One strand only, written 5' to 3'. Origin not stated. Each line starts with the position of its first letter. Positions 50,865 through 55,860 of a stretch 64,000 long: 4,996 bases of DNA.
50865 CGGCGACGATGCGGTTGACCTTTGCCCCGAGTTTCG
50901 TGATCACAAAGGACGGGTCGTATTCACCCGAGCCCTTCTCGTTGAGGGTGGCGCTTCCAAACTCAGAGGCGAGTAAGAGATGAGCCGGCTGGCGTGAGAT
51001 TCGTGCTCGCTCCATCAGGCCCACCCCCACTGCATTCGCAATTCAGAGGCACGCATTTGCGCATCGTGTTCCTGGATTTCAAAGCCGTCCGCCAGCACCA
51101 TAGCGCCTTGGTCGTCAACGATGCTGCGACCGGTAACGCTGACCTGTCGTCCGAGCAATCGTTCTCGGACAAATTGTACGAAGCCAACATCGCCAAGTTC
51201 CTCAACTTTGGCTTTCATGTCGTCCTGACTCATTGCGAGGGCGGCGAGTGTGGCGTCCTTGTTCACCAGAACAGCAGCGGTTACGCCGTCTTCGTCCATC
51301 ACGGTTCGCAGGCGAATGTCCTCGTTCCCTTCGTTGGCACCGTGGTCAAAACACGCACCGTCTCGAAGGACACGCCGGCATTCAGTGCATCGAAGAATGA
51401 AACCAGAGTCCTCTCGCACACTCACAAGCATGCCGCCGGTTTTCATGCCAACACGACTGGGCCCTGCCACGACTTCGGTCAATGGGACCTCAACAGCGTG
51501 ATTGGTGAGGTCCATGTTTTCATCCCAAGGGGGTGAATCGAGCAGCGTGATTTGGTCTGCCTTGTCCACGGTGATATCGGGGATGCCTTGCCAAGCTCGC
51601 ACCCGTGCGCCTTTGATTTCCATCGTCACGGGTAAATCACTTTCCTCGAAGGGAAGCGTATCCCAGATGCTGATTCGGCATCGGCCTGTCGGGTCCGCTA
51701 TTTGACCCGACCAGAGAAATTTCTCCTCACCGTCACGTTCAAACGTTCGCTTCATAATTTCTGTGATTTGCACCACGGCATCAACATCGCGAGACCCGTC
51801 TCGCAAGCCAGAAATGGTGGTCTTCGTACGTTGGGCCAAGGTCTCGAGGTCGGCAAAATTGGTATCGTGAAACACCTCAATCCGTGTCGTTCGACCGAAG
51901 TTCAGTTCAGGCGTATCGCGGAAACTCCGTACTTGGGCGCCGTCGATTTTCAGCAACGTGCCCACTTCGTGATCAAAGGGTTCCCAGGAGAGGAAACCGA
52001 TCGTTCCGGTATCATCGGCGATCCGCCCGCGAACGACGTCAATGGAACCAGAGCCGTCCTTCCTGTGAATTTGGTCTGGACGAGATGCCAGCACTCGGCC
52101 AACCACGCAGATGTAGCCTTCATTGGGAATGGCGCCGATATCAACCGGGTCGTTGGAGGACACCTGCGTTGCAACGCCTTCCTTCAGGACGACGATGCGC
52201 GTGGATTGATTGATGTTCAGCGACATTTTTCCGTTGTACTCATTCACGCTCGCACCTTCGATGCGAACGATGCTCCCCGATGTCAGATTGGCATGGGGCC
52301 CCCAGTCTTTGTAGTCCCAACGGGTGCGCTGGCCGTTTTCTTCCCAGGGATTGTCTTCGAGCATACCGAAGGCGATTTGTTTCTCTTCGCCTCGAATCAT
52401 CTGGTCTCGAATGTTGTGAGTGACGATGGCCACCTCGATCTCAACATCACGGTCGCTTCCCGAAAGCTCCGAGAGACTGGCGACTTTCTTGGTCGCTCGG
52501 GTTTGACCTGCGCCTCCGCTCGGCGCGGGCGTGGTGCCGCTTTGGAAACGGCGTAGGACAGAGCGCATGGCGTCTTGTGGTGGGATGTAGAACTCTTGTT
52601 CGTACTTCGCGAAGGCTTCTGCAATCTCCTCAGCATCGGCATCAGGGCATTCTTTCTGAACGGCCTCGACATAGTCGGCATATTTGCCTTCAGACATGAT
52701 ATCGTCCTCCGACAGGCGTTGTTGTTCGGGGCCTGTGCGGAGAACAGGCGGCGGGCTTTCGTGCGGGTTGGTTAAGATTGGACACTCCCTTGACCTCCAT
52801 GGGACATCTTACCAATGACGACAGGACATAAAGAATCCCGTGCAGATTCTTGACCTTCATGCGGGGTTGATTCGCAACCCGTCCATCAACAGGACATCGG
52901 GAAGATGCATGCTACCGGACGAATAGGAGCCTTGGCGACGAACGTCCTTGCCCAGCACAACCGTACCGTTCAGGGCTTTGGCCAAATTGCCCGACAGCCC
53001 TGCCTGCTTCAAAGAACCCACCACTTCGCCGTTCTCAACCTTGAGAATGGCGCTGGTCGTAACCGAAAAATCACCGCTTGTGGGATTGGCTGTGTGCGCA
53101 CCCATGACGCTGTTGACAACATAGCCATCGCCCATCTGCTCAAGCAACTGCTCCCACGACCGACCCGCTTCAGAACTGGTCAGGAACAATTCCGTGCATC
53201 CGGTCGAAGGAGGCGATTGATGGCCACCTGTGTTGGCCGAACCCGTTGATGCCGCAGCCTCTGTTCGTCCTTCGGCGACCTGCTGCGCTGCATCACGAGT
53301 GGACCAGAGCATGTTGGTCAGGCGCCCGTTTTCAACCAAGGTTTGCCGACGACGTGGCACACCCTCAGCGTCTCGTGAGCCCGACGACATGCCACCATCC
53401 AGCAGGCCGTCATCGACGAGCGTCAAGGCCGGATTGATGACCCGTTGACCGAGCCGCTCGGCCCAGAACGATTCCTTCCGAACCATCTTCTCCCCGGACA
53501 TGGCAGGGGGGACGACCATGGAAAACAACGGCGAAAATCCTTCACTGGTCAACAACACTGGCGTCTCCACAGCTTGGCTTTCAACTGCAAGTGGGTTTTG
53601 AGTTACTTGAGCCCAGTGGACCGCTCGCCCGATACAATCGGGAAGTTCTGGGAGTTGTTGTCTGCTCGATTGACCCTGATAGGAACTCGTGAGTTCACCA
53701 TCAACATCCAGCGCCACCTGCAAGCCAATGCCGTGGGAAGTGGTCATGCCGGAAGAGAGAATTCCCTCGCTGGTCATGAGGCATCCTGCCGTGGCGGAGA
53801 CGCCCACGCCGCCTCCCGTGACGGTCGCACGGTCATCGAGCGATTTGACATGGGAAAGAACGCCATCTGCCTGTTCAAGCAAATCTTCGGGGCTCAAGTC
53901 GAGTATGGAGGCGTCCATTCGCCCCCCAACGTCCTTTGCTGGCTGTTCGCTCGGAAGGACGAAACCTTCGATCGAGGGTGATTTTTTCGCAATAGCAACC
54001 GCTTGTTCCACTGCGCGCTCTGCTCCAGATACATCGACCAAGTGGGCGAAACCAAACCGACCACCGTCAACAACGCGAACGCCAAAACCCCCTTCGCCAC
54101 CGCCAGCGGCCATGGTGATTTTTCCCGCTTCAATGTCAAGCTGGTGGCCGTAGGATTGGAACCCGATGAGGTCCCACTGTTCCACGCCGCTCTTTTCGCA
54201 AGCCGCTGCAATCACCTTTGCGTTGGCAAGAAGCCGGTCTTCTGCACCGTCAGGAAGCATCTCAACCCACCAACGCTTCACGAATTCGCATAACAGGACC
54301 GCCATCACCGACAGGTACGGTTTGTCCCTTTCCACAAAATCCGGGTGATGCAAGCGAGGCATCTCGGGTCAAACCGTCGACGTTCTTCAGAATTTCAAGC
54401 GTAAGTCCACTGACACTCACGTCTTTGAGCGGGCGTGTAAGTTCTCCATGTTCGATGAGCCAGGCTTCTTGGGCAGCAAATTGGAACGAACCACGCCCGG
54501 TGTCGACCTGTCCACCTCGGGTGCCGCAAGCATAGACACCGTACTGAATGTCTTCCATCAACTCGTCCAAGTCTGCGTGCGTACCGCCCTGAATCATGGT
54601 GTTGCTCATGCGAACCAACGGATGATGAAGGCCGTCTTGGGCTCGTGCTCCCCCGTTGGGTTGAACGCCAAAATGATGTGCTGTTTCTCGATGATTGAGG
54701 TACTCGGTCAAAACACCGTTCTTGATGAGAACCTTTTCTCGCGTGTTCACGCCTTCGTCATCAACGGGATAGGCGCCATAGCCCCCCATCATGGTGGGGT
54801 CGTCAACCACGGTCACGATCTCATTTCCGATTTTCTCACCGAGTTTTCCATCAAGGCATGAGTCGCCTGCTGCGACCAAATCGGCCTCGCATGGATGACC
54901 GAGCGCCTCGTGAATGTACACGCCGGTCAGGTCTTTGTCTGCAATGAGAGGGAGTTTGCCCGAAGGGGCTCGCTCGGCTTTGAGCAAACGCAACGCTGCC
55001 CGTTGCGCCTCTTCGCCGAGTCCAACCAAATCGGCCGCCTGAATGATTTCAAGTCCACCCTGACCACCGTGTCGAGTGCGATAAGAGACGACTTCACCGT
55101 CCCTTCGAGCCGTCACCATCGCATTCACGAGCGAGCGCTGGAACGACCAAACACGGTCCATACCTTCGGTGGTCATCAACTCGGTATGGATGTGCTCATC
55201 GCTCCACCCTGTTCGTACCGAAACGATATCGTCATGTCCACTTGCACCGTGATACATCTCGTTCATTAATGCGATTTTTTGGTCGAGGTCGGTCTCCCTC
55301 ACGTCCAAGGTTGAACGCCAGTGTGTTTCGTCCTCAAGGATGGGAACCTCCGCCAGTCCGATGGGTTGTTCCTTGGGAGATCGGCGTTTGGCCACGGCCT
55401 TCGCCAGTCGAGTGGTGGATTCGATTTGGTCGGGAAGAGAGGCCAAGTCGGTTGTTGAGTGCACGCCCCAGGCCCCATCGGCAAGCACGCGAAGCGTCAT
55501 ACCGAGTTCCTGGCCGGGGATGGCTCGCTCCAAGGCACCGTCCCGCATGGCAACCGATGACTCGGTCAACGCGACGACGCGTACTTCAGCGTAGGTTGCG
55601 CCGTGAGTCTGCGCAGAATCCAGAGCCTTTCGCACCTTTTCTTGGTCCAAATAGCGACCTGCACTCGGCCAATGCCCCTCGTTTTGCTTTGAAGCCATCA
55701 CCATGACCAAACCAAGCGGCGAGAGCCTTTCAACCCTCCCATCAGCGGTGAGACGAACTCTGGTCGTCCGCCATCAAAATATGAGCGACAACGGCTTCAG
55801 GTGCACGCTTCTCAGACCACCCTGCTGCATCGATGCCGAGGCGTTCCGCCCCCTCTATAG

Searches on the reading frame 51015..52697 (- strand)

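Call 57: search_protein_families(library=pfam, proteins=[window:51015-52697:-], max_evalue=0.00001)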
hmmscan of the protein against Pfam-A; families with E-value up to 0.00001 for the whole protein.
window:51015-52697:- (560 aa): 0 families

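Call 70: search_protein_families(library=pfam, proteins=[window:51015-52697:-], max_evalue=0.1)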
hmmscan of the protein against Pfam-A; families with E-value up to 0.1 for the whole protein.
window:51015-52697:- (560 aa): 3 families
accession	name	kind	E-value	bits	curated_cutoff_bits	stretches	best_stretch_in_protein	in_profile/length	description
PF16900.11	REPA_OB_2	-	0.015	15.7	27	0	136-169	64-96/98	Replication protein A OB domain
PF01336.31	tRNA_anti-codon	-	0.019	15.4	27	0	137-164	44-71/75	OB-fold nucleic acid binding domain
PF21473.3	Ssb-like_OB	-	0.072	13.7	24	0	138-168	65-95/97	Single-stranded DNA binding protein Ssb-like, OB fold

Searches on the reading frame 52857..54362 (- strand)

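Call 57: search_protein_families(library=pfam, proteins=[window:52857-54362:-], max_evalue=0.00001)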
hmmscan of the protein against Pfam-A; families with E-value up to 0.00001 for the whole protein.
window:52857-54362:- (501 aa): 2 families
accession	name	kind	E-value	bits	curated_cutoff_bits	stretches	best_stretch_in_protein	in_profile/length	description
PF19289.4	PmbA_TldD_3rd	-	4.6e-52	176.8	22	1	266-489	3-215/220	PmbA/TldA metallopeptidase C-terminal domain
PF01523.21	PmbA_TldD_1st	-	3e-12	46.9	20.9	1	65-125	3-65/65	PmbA/TldA metallopeptidase domain 1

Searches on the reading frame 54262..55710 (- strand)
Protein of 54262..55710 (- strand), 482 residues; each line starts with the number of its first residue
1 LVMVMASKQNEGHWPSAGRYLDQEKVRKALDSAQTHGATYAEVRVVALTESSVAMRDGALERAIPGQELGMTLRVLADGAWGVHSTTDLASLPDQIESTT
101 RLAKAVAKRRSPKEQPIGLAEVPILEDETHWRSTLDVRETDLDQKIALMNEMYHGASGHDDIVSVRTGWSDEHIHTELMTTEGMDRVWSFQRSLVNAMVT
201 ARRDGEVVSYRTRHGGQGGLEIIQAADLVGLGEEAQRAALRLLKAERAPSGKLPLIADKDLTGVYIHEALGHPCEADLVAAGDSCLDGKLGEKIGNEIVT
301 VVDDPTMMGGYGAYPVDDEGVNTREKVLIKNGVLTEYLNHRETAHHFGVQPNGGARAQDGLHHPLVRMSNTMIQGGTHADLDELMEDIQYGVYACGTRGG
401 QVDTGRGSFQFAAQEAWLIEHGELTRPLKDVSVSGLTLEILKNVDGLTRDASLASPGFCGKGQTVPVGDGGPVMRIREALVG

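Call 57: search_protein_families(library=pfam, proteins=[window:54262-55710:-], max_evalue=0.00001)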
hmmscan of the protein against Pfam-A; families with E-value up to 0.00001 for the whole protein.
window:54262-55710:- (482 aa): 3 families
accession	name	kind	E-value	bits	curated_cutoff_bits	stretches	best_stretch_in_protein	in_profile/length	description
PF19289.4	PmbA_TldD_3rd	-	9.1e-60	202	22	1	250-481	1-218/220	PmbA/TldA metallopeptidase C-terminal domain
PF19290.4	PmbA_TldD_2nd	-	1.2e-11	45.5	20.9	1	137-243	3-109/109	PmbA/TldA metallopeptidase central domain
PF01523.21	PmbA_TldD_1st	-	6.1e-10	39.6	20.9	1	41-105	1-63/65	PmbA/TldA metallopeptidase domain 1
